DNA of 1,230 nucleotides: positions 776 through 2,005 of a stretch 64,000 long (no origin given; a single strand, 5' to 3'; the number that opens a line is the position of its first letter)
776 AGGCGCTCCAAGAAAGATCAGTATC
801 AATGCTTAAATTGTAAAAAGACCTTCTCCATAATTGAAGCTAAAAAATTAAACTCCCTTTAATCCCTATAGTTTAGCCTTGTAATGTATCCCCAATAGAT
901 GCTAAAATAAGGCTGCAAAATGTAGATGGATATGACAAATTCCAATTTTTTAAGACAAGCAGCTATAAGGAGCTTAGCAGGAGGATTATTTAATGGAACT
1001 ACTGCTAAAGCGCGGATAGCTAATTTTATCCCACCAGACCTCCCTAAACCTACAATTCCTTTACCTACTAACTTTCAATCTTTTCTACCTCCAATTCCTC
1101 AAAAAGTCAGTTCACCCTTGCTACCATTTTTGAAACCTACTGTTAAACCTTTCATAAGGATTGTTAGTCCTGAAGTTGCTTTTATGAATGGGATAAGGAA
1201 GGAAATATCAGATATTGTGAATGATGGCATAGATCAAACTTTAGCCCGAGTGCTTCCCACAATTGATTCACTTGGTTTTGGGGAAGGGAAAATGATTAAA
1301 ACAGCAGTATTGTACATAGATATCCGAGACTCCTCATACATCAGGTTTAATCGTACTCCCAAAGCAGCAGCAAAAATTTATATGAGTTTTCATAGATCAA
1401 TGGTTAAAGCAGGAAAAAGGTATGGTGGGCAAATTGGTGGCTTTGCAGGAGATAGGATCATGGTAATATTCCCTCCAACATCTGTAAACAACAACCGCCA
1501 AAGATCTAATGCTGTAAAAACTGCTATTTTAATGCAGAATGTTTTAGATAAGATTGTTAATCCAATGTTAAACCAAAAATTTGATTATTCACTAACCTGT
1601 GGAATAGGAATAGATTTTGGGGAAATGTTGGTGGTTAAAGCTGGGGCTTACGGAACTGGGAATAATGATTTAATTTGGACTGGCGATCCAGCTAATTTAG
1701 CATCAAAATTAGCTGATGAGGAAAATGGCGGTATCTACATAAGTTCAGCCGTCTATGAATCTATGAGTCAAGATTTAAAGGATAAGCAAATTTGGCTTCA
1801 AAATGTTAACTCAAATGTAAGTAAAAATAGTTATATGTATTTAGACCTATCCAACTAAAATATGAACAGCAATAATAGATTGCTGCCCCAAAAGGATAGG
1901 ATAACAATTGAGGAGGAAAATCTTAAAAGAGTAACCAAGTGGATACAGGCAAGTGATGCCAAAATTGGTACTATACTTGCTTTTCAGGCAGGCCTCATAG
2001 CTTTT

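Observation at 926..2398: Two-gene class III nucleotidyl cyclase plus multi-TM protein operon: candidate Pycsar-like cyclic-nucleotide defence module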

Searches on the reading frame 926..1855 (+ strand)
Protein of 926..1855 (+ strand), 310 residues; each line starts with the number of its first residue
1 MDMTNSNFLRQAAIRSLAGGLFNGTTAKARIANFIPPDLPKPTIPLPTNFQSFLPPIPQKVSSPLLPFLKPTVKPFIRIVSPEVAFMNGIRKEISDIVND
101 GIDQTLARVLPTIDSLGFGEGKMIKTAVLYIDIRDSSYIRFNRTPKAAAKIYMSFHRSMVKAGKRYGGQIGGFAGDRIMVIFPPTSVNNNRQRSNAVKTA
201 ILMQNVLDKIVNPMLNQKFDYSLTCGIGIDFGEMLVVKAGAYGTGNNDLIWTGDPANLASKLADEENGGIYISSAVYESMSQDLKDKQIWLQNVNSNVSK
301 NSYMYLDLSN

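Call 3: search_protein_families(library=pfam, proteins=[window:926-1855:+], max_evalue=1)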
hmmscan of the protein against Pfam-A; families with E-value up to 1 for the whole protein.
window:926-1855:+ (310 aa): 0 families

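Call 4: search_protein_families(library=padloc, proteins=[window:926-1855:+], max_evalue=1)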
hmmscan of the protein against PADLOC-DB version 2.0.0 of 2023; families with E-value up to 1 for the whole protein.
window:926-1855:+ (310 aa): 13 families
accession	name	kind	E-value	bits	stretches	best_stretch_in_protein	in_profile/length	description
PDLC02367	PycC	-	1.7e-47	159.7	1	86-302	3-217/226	-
PDLC00766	PycC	-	1.7e-38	130.3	1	86-304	3-222/232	Pycsar cyclase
PDLC02368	PycC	-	6.5e-29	99.2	1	91-297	10-215/234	-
PDLC02369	PycC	-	7.8e-21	72.7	1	128-287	49-198/248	-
PDLC00763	PycC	-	5.8e-16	56.7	1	127-284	55-211/268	Pycsar cyclase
PDLC02366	PycC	-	4.6e-14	50.2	1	172-288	98-209/486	-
PDLC00765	PycC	-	4.7e-14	50.3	1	86-286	218-418/477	Pycsar cyclase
PDLC00762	PycC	-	2.1e-13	48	1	173-289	101-215/508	Pycsar cyclase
PDLC02370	PycC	-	3.4e-13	47.7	1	129-282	85-240/340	-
PDLC00734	PycC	-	4.4e-09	33.9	1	94-287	160-351/374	Pycsar cyclase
PDLC00764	PycC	-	2e-08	31.6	1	127-246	96-217/449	Pycsar cyclase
PDLC00767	PycC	-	4.6e-08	30.8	1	129-305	96-272/337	Pycsar cyclase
PDLC00761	PycC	-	1.5e-06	25.3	1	113-290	93-270/438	Pycsar cyclase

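Call 5: search_protein_families(library=ncbifam, proteins=[window:926-1855:+], max_evalue=1)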
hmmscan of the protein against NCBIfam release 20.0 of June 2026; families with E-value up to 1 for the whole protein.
window:926-1855:+ (310 aa): 1 family
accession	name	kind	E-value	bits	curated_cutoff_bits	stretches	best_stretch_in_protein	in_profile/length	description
TIGR03903.1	TOMM_kin_cyc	equivalog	0.11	10.3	705.75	1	151-280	317-436/1267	TOMM system kinase/cyclase fusion protein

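Call 7: search_solved_structures(query=window:926-1855:+, max_evalue=10, show_alignments=3)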
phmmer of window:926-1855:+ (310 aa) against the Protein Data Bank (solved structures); distinct sequences matched with E-value up to 10: 8.
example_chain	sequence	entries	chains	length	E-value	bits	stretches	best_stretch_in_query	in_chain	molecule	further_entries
7r65_A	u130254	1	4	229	5.2e-14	55.6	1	117-285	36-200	Adenylate/guanylate cyclase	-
3r5g_A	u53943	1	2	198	4.3e-07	32.9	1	124-280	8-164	CyaB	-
6fht_A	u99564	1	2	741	1.5e-06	31.1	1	103-280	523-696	Bacteriophytochrome,Adenylate cyclase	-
2w01_A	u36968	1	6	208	1.5e-06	31.1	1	127-280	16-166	ADENYLATE CYCLASE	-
8jsz_A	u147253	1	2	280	0.0016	21.2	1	128-284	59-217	uridylate cyclase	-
6yii_A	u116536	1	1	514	0.0074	19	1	193-276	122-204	Transcriptional regulator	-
8jsf_A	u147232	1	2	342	0.028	17.1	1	128-283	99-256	cytidylate cyclase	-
5mbg_A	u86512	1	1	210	0.95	12.1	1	159-262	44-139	Beta subunit of photoactivated adenylyl cyclase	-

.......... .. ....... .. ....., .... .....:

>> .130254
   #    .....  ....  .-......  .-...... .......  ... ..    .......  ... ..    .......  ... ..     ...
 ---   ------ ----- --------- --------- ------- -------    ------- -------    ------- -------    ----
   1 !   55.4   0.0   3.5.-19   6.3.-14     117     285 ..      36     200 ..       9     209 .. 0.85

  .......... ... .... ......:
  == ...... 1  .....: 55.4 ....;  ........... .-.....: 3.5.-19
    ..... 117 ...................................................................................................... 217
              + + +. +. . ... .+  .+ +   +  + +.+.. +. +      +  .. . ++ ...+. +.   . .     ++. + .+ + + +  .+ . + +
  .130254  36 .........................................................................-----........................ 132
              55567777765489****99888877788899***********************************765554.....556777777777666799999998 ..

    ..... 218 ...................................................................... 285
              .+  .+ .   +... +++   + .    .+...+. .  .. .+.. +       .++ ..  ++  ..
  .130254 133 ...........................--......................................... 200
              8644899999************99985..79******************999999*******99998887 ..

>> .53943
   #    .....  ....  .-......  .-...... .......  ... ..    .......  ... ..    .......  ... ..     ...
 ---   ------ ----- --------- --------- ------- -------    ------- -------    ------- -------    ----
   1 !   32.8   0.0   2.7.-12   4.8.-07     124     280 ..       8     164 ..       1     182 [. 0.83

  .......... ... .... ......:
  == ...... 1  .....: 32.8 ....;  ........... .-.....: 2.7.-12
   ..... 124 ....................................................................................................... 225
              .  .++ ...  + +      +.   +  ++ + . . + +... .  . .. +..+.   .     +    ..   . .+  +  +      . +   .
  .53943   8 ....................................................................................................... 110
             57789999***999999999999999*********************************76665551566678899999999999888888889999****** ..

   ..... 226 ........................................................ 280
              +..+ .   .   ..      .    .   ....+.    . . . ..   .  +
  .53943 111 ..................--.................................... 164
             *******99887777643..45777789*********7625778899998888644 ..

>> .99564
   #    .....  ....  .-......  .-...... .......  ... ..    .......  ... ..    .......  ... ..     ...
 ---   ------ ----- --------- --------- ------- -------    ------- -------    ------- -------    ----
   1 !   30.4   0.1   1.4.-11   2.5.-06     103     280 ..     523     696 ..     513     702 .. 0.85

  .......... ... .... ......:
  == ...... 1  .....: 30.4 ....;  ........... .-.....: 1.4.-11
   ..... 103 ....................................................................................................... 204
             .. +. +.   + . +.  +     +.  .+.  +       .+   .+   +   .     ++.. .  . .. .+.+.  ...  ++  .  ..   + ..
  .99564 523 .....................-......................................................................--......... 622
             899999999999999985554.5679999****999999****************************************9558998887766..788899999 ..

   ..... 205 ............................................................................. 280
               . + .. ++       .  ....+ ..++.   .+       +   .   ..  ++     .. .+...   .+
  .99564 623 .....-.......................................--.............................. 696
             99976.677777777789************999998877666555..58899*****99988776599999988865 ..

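Call 10: find_encoding_contigs(protein=window:926-1855:+, flank=10000, max_places=10)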
Protein window:926-1855:+ (310 aa): 1 contig read that carries it; 1 place shown.
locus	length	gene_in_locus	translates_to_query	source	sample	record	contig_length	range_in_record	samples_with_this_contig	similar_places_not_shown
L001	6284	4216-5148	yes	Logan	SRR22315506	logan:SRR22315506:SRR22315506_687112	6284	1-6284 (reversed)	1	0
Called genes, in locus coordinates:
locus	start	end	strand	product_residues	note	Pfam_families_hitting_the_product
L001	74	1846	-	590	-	PF00239:Resolvase, PF07508:Recombinase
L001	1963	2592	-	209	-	-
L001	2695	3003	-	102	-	-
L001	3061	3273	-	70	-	PF13560:HTH_31, PF12844:HTH_19, PF01381:HTH_3, PF13443:HTH_26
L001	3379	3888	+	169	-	-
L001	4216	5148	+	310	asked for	-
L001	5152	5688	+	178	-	PF18967:PycTM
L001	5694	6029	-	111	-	-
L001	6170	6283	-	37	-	?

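Call 11: find_homologous_proteins(query=window:926-1855:+)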
Query window:926-1855:+ (310 aa): 47 proteins with E <= 0.001 among 2748 candidates.
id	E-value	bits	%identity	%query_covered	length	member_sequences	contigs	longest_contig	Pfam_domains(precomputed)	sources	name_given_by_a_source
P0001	3.1e-201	685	100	99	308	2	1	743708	-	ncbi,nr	ncbi:MAG: adenylate/guanylate cyclase domain-containing protein [Candidatus Daviesbacteria bacterium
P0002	9.5e-101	355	64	86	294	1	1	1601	-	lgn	-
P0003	3.8e-96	340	73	72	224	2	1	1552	-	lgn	-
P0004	3.3e-65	239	48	83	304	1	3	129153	PF00211.26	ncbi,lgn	-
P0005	6.3e-58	215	47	77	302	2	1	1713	-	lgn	-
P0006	5.8e-53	198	45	74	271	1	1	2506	-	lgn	-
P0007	3.2e-37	147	39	77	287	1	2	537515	-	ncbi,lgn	-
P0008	1.5e-36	144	37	85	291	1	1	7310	-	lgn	-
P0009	9.9e-36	142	37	71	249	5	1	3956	PF00211.26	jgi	-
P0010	1.2e-35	142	40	67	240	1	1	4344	PF00211.26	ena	-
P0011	5.8e-35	139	37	71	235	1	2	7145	PF00211.26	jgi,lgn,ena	-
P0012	1.6e-34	138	38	67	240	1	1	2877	PF00211.26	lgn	-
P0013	3.6e-29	120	36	66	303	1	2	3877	PF00211.26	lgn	-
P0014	2.9e-25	107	42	47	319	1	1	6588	PF00211.26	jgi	jgi:adenylate cyclase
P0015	3.3e-25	107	39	56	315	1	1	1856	PF00211.26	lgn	-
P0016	1.2e-24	105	42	53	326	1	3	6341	PF00211.26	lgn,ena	-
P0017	5.7e-24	103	39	59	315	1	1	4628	PF00211.26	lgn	-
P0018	9.8e-24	102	42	47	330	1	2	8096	PF00211.26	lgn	-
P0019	3.7e-23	101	40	60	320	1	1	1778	PF00211.26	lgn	-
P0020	1.3e-22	99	33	59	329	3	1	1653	PF00211.26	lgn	-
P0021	1.0e-21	96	36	59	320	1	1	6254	PF00211.26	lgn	-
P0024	1.2e-20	92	34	58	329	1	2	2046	PF00211.26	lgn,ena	-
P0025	2.7e-20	91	39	51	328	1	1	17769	PF00211.26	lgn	-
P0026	1.7e-19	89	39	56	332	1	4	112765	PF00211.26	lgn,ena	-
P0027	6.6e-19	87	37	56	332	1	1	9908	PF00211.26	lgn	-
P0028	3.3e-18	84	36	59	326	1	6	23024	PF00211.26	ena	-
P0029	6.0e-18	83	36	58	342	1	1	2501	PF00211.26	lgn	-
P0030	2.2e-17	82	35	59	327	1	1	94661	PF00211.26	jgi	jgi:adenylate cyclase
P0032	1.0e-16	79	35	61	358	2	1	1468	PF23598.2,PF00560.40,PF12799.14,PF00211.26,PF13855.13,PF23211.1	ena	-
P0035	1.5e-15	76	38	56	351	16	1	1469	PF23598.2,PF12799.14,PF00211.26,PF13855.13,PF23211.1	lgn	-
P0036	1.7e-15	75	34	62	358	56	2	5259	PF23598.2,PF14580.13,PF00560.40,PF12799.14,PF00211.26,PF13855.13,PF23211.1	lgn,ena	-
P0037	2.6e-15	75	35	58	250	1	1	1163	PF00211.26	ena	-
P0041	1.3e-14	72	31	65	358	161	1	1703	PF23598.2,PF12799.14,PF00211.26,PF13855.13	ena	-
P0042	3.7e-14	71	30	65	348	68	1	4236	PF23598.2,PF00560.40,PF12799.14,PF00211.26,PF13855.13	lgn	-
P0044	1.0e-12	66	29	65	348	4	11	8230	PF23598.2,PF12799.14,PF00211.26,PF13855.13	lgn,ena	-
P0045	1.1e-12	66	27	63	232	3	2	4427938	-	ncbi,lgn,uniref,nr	ncbi:class 3 adenylate cyclase [Arthrobacter stackebrandtii]|uniref:Class 3 adenylate cyclase n=1 Ta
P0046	4.1e-11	61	29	63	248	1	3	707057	PF00211.26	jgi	jgi:class 3 adenylate cyclase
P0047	3.3e-7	48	27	62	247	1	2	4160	PF00211.26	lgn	-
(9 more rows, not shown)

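Call 14: find_encoding_contigs(protein=P0004, flank=6000, max_places=3)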
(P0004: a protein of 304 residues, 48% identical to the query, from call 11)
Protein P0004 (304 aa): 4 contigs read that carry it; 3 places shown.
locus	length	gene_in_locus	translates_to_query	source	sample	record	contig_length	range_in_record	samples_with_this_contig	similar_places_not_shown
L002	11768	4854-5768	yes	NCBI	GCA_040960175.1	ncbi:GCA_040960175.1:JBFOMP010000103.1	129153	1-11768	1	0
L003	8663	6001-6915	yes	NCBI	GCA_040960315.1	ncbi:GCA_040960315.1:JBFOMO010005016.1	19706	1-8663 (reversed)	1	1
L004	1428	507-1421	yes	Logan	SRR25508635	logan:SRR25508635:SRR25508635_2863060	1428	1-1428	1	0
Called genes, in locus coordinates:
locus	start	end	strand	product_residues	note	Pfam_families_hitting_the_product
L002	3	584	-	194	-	?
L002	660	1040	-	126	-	-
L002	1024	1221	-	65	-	-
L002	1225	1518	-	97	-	PF18903:DUF5659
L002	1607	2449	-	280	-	-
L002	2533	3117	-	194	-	-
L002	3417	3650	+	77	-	PF13560:HTH_31, PF12844:HTH_19, PF01381:HTH_3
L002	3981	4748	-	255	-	-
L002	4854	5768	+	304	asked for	PF00211:Guanylate_cyc (weak)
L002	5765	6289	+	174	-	PF18967:PycTM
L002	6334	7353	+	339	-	PF11159:DUF2939 (weak), PF11611:DUF4352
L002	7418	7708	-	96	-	PF12441:CopG_antitoxin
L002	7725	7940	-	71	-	PF04365:BrnT_toxin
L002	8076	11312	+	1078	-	PF00932:LTD, PF13229:Beta_helix, PF05048:NosD, PF13229:Beta_helix, PF00041:fn3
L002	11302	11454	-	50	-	-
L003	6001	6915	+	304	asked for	PF00211:Guanylate_cyc (weak)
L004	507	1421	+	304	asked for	PF00211:Guanylate_cyc (weak)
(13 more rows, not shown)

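Call 15: find_encoding_contigs(protein=P0007, flank=6000, max_places=3)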
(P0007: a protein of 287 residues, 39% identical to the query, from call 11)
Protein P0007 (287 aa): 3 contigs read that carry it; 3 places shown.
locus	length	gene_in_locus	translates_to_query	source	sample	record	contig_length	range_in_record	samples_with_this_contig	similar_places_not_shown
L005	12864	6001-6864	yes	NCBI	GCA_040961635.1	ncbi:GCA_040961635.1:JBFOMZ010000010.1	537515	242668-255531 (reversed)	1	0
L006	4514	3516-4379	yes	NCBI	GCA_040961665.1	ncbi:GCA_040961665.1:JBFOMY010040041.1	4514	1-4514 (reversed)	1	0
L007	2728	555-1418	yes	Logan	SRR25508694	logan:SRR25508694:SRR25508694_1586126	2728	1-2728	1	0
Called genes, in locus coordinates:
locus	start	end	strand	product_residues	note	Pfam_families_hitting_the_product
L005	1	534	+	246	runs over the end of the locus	PF04402:SIMPL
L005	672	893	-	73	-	-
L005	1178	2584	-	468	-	PF00133:tRNA-synt_1 (faint), PF01406:tRNA-synt_1e, PF01921:tRNA-synt_1f (faint), PF09334:tRNA-synt_1g (faint)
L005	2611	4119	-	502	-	PF01676:Metalloenzyme, PF06415:iPGM_N, PF01663:Phosphodiest, PF00884:Sulfatase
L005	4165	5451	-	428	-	PF03952:Enolase_N, PF00113:Enolase_C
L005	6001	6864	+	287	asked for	-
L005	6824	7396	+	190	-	PF18967:PycTM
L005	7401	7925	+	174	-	-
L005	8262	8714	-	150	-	-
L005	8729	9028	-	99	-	PF01883:FeS_assembly_P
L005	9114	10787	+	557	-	PF00753:Lactamase_B, PF12706:Lactamase_B_2, PF07521:RMMBL (faint), PF22505:RNase_J_b_CASP, PF17770:RNase_J_C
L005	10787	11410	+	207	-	PF21176:RecR_HhH, PF01751:Toprim, PF13662:Toprim_4, PF21175:RecR_C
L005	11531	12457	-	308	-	PF13793:Pribosyltran_N, PF00156:Pribosyltran, PF14572:Pribosyl_synth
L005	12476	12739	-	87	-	PF02575:YbaB_DNA_bd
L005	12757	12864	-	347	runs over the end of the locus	PF13177:DNA_pol3_delta2, PF13401:AAA_22 (faint), PF00004:AAA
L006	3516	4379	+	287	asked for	-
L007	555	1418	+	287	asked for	-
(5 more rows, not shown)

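Call 16: find_encoding_contigs(protein=P0008, flank=6000, max_places=3)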
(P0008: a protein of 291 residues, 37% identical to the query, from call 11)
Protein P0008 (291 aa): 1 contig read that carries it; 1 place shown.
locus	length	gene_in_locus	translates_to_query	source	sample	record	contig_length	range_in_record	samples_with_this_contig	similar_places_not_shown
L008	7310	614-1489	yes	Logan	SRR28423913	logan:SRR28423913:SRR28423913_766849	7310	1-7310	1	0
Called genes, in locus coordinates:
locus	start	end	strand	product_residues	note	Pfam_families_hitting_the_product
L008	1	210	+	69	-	?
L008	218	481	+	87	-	-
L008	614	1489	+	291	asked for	-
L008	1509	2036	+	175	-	PF18967:PycTM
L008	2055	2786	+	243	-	-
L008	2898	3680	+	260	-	-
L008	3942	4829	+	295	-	-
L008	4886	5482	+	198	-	PF11611:DUF4352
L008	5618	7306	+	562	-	PF00239:Resolvase, PF07508:Recombinase (faint)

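Call 29: list_cluster_members(proteins=[P0001, P0048, P0004, P0007])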
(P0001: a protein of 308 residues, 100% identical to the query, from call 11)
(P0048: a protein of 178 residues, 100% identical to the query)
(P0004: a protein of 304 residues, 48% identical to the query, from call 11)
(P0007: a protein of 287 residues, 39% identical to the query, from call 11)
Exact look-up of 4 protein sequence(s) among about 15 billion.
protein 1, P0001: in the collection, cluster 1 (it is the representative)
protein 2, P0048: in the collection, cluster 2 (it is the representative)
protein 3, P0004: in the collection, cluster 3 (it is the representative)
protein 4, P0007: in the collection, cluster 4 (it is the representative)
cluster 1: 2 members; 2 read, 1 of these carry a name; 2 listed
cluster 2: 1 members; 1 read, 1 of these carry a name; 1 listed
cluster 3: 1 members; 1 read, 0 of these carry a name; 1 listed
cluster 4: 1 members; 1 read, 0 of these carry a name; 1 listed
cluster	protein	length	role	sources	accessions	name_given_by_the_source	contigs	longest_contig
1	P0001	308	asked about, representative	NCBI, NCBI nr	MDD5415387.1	MAG: adenylate/guanylate cyclase domain-containing protein [Candidatus Daviesbacteria ... | adenylate/guanylate cyclase domain-containing protein [Candidatus Daviesbacteria ...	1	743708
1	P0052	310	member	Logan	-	-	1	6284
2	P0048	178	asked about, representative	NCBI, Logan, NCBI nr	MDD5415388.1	MAG: DUF5706 domain-containing protein [Candidatus Daviesbacteria bacterium] | DUF5706 domain-containing protein [Candidatus Daviesbacteria bacterium]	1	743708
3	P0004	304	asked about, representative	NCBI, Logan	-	-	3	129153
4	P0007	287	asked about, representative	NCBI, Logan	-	-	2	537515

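Call 41: find_related_loci(query=A2, collection=genome_contigs, flank=4000)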
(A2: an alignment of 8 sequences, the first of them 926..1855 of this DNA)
Query A2 (310 aa) in genome_contigs; peptide patterns used: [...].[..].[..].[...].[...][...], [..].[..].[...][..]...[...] (x = any residue, [..] = any of these).
120 stretches matched a pattern; 68 encode a relative of the query (tblastn E <= 1e-3); 68 distinct loci.
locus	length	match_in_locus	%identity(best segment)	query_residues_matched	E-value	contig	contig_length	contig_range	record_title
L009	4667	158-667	47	120-290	9e-42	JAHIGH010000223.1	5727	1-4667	MAG: Patescibacteria group bacterium isolate KR11_N2.mb.17 KR11_N2.mb.17_k141_141432, whole genome shotgun sequence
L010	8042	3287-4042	33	45-287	2e-39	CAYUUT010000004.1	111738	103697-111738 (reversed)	MAG TPA_asm: uncultured Candidatus Saccharibacteria bacterium isolate binchicken_co241_306 genome assembly, contig: NODE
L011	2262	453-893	41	118-267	5e-33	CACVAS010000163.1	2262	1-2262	MAG: uncultured Sulfurovum sp. isolate HLG_WM_MAG_01 genome assembly, contig: NODE_9546_length_2262_cov_40.109133, whole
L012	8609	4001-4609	35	87-286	1e-32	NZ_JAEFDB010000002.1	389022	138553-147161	Capnocytophaga periodontitidis strain p1a2 2, whole genome shotgun sequence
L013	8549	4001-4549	36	90-270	2e-32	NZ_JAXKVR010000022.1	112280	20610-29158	Flavobacterium psychraquaticum strain LB-N7 Contig22, whole genome shotgun sequence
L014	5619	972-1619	36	86-291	3e-32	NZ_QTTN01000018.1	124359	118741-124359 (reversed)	Paenibacillus taihuensis strain CGMCC 1.10966 Ga0079840_118, whole genome shotgun sequence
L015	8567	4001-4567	38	87-270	6e-32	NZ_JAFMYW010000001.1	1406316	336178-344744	Fibrella forsythiae strain HMF5405 1, whole genome shotgun sequence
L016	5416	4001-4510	37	120-291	4e-31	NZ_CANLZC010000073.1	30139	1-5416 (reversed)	Uncultured Shewanella sp. isolate 4-1054.fasta NODE_73, whole genome shotgun sequence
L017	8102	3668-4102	41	120-267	7e-31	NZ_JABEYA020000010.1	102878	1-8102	Vibrio ostreicida strain PP-203 NODE_14_length_102878_cov_89.682085, whole genome shotgun sequence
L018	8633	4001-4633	34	86-285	1e-30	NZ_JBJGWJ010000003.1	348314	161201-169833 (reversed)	Capnocytophaga stomatis strain W5 W5_stomatis_348314, whole genome shotgun sequence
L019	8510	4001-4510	37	120-291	6e-31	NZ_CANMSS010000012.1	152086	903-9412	Uncultured Pseudoteredinibacter sp. isolate 208.fasta NODE_12, whole genome shotgun sequence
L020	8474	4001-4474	40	109-270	5e-31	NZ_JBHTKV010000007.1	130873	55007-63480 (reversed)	Oceanobacillus caeni strain CCUG 53534 GCM70027462_31, whole genome shotgun sequence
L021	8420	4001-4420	42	122-264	9e-31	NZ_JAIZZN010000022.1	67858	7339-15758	Clostridium sp. CS001 contig00022, whole genome shotgun sequence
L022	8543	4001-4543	37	110-291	6e-31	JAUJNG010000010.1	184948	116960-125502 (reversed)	MAG: Abditibacterium sp. isolate YX2bin22 opera_contig_165, whole genome shotgun sequence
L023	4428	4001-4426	38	94-238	1e-29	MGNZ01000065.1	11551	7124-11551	MAG: Chloroflexi bacterium RBG_16_64_32 RBG_16_scaffold_29247, whole genome shotgun sequence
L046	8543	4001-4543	36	124-293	1e-26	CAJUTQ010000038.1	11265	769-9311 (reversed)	MAG TPA_asm: uncultured Lachnospiraceae bacterium isolate MGBC165282 genome assembly, contig: MGBC165282.38, whole genom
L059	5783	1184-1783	34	105-290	1e-25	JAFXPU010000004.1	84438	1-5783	MAG: Bacilli bacterium isolate RGIG6635 Sheep_Rumen-1__c164793, whole genome shotgun sequence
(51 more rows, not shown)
